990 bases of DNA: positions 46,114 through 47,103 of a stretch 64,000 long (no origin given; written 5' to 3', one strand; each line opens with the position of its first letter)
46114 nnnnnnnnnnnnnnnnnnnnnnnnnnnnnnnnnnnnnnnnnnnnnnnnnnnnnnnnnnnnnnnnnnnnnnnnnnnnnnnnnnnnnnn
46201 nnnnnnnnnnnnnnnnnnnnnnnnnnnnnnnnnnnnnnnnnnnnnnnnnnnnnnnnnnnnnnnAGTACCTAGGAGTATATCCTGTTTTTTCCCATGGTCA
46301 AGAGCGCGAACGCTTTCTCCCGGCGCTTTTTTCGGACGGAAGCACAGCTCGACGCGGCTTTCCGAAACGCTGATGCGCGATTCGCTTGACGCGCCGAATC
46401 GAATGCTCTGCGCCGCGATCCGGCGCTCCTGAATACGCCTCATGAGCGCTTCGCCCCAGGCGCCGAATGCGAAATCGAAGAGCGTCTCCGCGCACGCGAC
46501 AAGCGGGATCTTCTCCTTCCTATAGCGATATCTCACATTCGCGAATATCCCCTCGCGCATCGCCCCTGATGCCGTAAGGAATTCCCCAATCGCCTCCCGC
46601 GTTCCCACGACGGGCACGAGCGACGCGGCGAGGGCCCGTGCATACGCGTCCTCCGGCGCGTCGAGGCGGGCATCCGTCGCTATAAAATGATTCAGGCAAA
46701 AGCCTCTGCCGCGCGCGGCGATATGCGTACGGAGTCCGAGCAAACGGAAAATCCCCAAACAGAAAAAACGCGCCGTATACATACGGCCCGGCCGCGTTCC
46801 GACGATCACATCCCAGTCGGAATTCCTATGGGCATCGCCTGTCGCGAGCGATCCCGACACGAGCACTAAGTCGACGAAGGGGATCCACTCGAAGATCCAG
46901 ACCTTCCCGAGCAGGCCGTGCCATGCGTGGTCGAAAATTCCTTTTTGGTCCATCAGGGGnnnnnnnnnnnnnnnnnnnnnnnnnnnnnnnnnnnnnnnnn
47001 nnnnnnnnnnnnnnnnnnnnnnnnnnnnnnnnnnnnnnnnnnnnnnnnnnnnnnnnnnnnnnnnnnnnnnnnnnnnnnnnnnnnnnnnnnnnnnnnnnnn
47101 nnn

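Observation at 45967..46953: Nucleotidyltransferase-fold ORF reads in-frame into groES through an A6 homopolymer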

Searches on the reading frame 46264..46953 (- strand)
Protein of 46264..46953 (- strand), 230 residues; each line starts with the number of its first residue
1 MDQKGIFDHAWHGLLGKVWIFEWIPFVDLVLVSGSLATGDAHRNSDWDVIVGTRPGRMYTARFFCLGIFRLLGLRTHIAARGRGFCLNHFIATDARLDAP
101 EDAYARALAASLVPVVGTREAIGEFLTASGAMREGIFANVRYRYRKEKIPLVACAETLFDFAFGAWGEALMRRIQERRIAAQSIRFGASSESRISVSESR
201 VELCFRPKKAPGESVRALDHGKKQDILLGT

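Call 6: find_homologous_proteins(query=window:46264-46953:-, max_evalue=0.001)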
Query seq(230 aa) (230 aa): 8 proteins with E <= 0.001 among 2090 candidates.
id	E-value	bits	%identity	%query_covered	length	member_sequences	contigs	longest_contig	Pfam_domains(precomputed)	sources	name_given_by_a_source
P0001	2.4e-150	517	100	100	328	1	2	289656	PF00166.27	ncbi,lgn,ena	-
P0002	2.5e-113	396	78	100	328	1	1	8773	PF00166.27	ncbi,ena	-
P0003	1.3e-111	390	75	100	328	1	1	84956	PF00166.27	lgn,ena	-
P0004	9.3e-79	283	59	100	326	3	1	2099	PF00166.27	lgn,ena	-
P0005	1.9e-67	246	54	100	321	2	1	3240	PF00166.27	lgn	-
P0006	9.7e-61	224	52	100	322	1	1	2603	PF00166.27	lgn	-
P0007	5.2e-27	113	38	83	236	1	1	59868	-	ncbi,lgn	-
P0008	4.1e-22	97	33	89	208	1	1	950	-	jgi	jgi:hypothetical protein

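Call 10: find_encoding_contigs(protein=P0002, flank=4000, max_places=3)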
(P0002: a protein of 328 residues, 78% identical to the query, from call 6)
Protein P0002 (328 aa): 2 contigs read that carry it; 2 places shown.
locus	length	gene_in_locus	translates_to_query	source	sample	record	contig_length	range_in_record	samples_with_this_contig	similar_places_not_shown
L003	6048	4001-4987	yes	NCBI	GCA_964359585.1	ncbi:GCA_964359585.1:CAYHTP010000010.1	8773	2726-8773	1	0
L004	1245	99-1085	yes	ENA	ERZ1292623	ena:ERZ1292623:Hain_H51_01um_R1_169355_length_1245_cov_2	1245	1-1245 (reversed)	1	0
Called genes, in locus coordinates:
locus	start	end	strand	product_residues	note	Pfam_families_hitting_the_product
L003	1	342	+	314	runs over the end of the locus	-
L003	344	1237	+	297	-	-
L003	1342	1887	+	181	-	-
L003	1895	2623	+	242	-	-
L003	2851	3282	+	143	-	-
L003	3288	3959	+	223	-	PF02646:RmuC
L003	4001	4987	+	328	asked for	PF00166:Cpn10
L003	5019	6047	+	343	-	?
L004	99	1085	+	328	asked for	PF00166:Cpn10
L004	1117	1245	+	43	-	?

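Call 11: find_encoding_contigs(protein=P0003, flank=4000, max_places=3)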
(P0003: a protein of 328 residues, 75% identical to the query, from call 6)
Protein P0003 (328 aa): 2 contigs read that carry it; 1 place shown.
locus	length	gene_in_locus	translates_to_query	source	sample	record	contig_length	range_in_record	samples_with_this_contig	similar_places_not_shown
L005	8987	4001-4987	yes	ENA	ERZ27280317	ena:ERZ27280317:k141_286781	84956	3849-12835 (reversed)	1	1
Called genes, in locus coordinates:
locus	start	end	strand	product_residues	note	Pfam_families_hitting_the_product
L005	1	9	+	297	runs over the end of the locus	-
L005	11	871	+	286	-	-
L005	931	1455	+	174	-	-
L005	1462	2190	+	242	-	-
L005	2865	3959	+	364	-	PF02646:RmuC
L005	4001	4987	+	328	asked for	PF00166:Cpn10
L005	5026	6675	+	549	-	PF00118:Cpn60_TCP1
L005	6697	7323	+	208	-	PF04011:LemA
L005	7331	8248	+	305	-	PF01435:Peptidase_M48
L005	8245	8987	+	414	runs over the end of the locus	PF07690:MFS_1, PF11700:ATG22, PF07690:MFS_1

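Call 12: find_encoding_contigs(protein=P0004, flank=4000, max_places=3)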
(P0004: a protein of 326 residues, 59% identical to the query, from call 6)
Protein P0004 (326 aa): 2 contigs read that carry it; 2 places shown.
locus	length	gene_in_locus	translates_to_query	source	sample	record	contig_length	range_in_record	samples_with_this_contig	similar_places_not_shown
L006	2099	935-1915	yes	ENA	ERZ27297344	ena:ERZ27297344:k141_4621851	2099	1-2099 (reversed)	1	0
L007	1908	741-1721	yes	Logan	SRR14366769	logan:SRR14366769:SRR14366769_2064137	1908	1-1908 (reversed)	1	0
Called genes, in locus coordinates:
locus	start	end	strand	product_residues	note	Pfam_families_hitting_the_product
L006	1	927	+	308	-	?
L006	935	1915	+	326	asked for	PF00166:Cpn10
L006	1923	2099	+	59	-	?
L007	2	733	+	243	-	?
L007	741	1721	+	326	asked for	PF00166:Cpn10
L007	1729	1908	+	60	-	?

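Call 13: find_encoding_contigs(protein=P0005, flank=4000, max_places=3)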
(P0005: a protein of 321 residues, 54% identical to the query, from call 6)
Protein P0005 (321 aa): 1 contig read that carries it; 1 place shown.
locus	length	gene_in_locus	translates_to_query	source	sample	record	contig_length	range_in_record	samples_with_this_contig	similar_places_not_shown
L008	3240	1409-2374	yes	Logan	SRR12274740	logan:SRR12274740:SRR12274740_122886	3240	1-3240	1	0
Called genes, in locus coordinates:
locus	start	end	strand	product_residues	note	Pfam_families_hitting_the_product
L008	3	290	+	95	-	?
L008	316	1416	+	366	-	PF02646:RmuC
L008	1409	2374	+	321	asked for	PF00166:Cpn10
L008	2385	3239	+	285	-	?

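Call 14: find_encoding_contigs(protein=P0006, flank=4000, max_places=3)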
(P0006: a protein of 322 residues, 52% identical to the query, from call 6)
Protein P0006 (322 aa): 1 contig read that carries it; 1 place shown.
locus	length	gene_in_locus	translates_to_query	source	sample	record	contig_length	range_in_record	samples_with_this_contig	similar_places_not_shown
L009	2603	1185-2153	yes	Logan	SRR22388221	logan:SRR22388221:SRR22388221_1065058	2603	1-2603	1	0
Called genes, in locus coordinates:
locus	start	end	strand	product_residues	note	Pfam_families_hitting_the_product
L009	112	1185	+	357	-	PF02646:RmuC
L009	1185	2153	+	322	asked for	PF00166:Cpn10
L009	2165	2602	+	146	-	?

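Call 15: find_encoding_contigs(protein=P0007, flank=8000, max_places=3)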
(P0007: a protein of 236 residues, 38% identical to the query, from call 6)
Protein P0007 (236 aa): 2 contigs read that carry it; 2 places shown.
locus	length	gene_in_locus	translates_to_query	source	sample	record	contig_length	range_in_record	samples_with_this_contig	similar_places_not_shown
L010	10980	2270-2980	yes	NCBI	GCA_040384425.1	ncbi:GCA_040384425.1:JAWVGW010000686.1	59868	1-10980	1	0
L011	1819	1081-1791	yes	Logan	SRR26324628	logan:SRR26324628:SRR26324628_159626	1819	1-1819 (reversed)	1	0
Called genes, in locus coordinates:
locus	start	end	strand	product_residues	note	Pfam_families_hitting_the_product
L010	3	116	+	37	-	?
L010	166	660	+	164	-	-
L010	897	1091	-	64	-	-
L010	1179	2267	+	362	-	PF02646:RmuC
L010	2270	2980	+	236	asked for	-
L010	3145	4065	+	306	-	PF02899:Phage_int_SAM_1, PF13495:Phage_int_SAM_4 (faint), PF00589:Phage_integrase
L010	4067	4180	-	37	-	-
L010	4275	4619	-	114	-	-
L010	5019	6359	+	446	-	-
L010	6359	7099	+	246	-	-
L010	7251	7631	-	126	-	PF18895:T4SS_pilin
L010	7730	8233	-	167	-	PF18895:T4SS_pilin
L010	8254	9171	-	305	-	PF18895:T4SS_pilin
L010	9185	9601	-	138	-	PF18895:T4SS_pilin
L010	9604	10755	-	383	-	-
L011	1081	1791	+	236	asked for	-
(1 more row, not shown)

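Call 30: predict_structure(alignment_id=A1)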
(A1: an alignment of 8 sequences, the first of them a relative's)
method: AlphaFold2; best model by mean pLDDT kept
length: 328 residues; sequences in the alignment: 8
mean_pLDDT: 65.3   pTM: 0.57
mean pLDDT of the five models: 65.3, 63.5, 61.7, 61.2, 56.1
residues with pLDDT >= 90: 20; 70-90: 109; 50-70: 128; < 50: 71
segments of 3 or more residues with pLDDT < 50: 1-9, 37-46, 208-237, 249-264, 324-328
pLDDT, mean of each block of 10 residues (from residue 1): 35 67 88 57 53 91 87 68 69 83 63 82 89 73 63 81 81 85 66 78 60 34 44 49 58 38 55 62 61 63 62 60 44
secondary structure, 60 per line:
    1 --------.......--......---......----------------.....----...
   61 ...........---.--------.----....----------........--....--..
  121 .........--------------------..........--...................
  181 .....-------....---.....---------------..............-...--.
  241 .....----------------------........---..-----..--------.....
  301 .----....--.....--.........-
elements in order: H9-15 H18-23 E27-32 E49-53 H58-71 E89-92 H103-110 E113-116 H119-129 H150-159 H162-185 E193-196 E200-204 H220-233 E240-245 E268-275 E296-301 E306-309 E312-316 H319-327

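Call 33: search_protein_representatives(alignment_id=A2)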
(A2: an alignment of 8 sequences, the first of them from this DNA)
Query: 8 sequences, 228 profile positions. Proteins with E-value up to 0.001 (for the whole library): 4344; up to 1e-10: 1895; up to 1e-30: 108. The best 150 are listed.
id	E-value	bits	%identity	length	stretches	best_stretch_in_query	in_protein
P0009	1.5e-86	306.2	-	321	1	1-228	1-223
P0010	3.5e-59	216.6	-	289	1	4-211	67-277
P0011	1.3e-57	211.5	-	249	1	2-208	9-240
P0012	1.4e-57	211.4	-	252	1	5-208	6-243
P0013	2.8e-57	210.4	-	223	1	5-209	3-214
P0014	3.0e-57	210.3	-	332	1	3-213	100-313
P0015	4.7e-56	206.4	-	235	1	4-209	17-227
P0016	9.5e-56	205.4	-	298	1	2-213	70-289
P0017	4.9e-55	203.0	-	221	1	4-208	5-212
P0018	8.1e-55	202.3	-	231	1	4-212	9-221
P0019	1.4e-54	201.6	-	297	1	3-214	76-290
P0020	2.9e-54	200.5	-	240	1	2-213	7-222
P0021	2.3e-53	197.6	-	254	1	7-211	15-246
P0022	3.9e-53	196.8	-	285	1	4-210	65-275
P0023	1.8e-52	194.6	-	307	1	4-219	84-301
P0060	4.8e-43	163.8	-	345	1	5-209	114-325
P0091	8.6e-33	130.3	-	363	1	3-213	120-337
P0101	4.5e-32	127.9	-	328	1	3-209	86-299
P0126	3.3e-30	121.8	-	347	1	3-209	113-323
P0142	6.6e-29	117.6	-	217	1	1-211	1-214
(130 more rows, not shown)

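Call 34: search_protein_families(library=pfam, proteins=[P0010, P0011, P0013, P0014, P0023, P0060, P0091, P0101, P0126, P0142], max_evalue=0.01)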
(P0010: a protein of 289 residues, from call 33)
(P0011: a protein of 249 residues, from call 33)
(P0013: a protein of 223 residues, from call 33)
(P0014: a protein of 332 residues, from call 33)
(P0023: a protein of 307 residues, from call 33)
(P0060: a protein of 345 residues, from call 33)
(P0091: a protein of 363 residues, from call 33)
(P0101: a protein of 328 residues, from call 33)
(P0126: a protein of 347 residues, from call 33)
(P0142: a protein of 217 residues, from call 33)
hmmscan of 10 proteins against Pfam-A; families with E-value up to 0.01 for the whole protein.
P0010 (289 aa): 0 families

P0011 (249 aa): 1 family
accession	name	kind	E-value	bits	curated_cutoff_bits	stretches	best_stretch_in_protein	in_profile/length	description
PF01909.29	NTP_transf_2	-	0.0064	17.3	21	0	35-64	15-46/93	Nucleotidyltransferase domain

P0013 (223 aa): 1 family
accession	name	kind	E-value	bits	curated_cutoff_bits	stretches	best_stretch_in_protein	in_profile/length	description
PF18765.7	Polbeta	-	0.0012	19.4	26.9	1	25-54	13-42/93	Polymerase beta, Nucleotidyltransferase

P0014 (332 aa): 0 families

P0023 (307 aa): 1 family
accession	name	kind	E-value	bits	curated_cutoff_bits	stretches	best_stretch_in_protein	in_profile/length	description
PF18765.7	Polbeta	-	0.0024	18.4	26.9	1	99-136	5-42/93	Polymerase beta, Nucleotidyltransferase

P0060 (345 aa): 0 families

P0091 (363 aa): 2 families
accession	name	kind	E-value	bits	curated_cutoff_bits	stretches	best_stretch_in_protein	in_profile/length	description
PF01909.29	NTP_transf_2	-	0.00024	21.8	21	1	151-189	21-47/93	Nucleotidyltransferase domain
PF18765.7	Polbeta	-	0.0029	18.2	26.9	0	151-188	20-55/93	Polymerase beta, Nucleotidyltransferase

P0101 (328 aa): 0 families

P0126 (347 aa): 0 families

P0142 (217 aa): 2 families
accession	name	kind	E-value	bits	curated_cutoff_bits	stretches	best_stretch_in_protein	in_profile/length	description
PF18765.7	Polbeta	-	3.7e-05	24.2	26.9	1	18-54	4-40/93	Polymerase beta, Nucleotidyltransferase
PF01909.29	NTP_transf_2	-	0.00013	22.7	21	1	23-53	11-40/93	Nucleotidyltransferase domain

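Call 38: find_related_loci(query=A3, collection=genome_contigs, flank=3000)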
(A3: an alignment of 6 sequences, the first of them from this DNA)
Query A3 (230 aa) in genome_contigs; peptide patterns used: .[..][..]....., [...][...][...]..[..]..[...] (x = any residue, [..] = any of these).
147 stretches matched a pattern; 1 encode a relative of the query (tblastn E <= 1e-3); 1 distinct loci.
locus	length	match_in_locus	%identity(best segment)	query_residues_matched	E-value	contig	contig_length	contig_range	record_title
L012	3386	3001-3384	80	1-128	3e-66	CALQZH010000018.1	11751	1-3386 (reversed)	MAG: Parcubacteria group bacterium isolate Ike-150m-21 genome assembly, contig: Ike-150-c2470, whole genome shotgun sequ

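Call 39: find_related_loci(query=A3, collection=metagenome_contigs, flank=2500)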
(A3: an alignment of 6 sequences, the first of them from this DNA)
Query A3 (230 aa) in metagenome_contigs; peptide patterns used: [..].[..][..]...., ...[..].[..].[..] (x = any residue, [..] = any of these).
436 stretches matched a pattern; 5 encode a relative of the query (tblastn E <= 1e-3); 5 distinct loci.
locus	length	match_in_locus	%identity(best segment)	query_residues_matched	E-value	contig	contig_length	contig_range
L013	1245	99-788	78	1-230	6e-131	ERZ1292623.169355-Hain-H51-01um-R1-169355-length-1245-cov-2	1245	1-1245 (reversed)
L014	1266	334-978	35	1-203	3e-42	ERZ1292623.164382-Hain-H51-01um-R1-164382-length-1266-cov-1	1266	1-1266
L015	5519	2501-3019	36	1-208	1e-29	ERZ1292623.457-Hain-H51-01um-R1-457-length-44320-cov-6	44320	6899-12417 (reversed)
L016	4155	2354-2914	34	21-208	1e-25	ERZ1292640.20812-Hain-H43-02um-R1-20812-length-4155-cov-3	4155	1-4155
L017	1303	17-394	40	1-116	3e-24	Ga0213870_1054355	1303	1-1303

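Call 54: predict_structure(alignment_id=A4)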
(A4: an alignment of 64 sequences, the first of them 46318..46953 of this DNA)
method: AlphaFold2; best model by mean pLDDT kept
length: 212 residues; sequences in the alignment: 64
mean_pLDDT: 93.2   pTM: 0.90
mean pLDDT of the five models: 93.2, 92.8, 92.2, 91.9, 91.6
residues with pLDDT >= 90: 175; 70-90: 33; 50-70: 4; < 50: 0
segments of 3 or more residues with pLDDT < 50: none
pLDDT, mean of each block of 10 residues (from residue 1): 90 96 97 95 95 98 97 92 94 97 92 96 97 93 85 95 92 97 89 94 84 64
secondary structure, 60 per line:
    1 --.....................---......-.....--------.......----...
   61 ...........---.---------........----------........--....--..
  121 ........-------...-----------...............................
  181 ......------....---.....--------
elements in order: H3-23 E27-32 H34-38 E47-53 H58-71 E85-92 H103-110 E113-116 H119-128 H150-186 E193-196 E200-204

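Call 56: fold_search(model_id=the predicted structure, library=pdb)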
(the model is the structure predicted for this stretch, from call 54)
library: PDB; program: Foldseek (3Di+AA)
matches with E <= 10: 354; with E <= 0.001: 1
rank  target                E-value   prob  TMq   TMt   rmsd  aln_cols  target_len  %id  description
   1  7bxo_E                8.2e-04  1.00  0.36  0.56   6.4       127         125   17  Crystal structure of the toxin-antitoxin with AMP-PNP (released 2020-09-30)
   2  7bxo_A                1.3e-03  1.00  0.36  0.56   6.5       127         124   17  Crystal structure of the toxin-antitoxin with AMP-PNP (released 2020-09-30)
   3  6m6u_F                1.0e-02  0.97  0.33  0.52   7.3       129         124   16  Crystal structure the toxin-antitoxin MntA-HpeT mutant-D39ED41E (released 2020-09-30)
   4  5lpa_A                1.1e-02  0.91  0.24  0.20   5.9        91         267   18  AadA E87Q in complex with ATP, calcium and dihydrostreptomycin (released 2018-01-17)
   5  2rff                  1.1e-02  0.99  0.34  0.57   5.7       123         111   19  Crystal structure of a putative nucleotidyltransferase (NP_343093.1) from Sulfolobus solfataricus at 1.40 A resolution (released 2007-10-16)
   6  9dbj_C                1.1e-02  0.97  0.29  0.28  10.0       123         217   18  Structure of Hailong HalB R164A mutant with non-hydrolyzable dATP (released 2025-05-07)
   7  6m6u_A                1.2e-02  0.98  0.35  0.55   6.4       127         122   15  Crystal structure the toxin-antitoxin MntA-HpeT mutant-D39ED41E (released 2020-09-30)
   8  7ae9_G                1.2e-02  0.92  0.35  0.47  13.6       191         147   13  Crystal structure of mono-AMPylated HEPN(R46E) toxin in complex with MNT antitoxin (released 2020-12-30)
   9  8xeo_B                1.3e-02  0.97  0.32  0.58   4.1       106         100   18  Crystal structure of MNT antitoxin (released 2024-12-18)
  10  5g4a_A                1.7e-02  0.92  0.27  0.23   5.4        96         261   16  AadA in complex with ATP and magnesium (released 2017-11-29)
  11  5g4a_B                1.9e-02  0.91  0.27  0.23   5.4        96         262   16  AadA in complex with ATP and magnesium (released 2017-11-29)
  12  7ae9_E                2.0e-02  0.87  0.34  0.47  13.5       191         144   13  Crystal structure of mono-AMPylated HEPN(R46E) toxin in complex with MNT antitoxin (released 2020-12-30)
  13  9dbh_A                2.1e-02  0.93  0.27  0.27   9.7       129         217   17  Structure of Hailong HalB in complex with oligodeoxyadenylate (released 2025-05-07)
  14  6un8_A                2.1e-02  0.87  0.35  0.30  14.9       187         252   11  Wild type ANT bound to neomycin (released 2020-05-06)
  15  6sxj                  2.4e-02  0.91  0.28  0.24   4.4        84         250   12  Crystal structure of spectinomycin adenyltransferase AAD(9) from Enterococcus faecialis (released 2020-04-15)
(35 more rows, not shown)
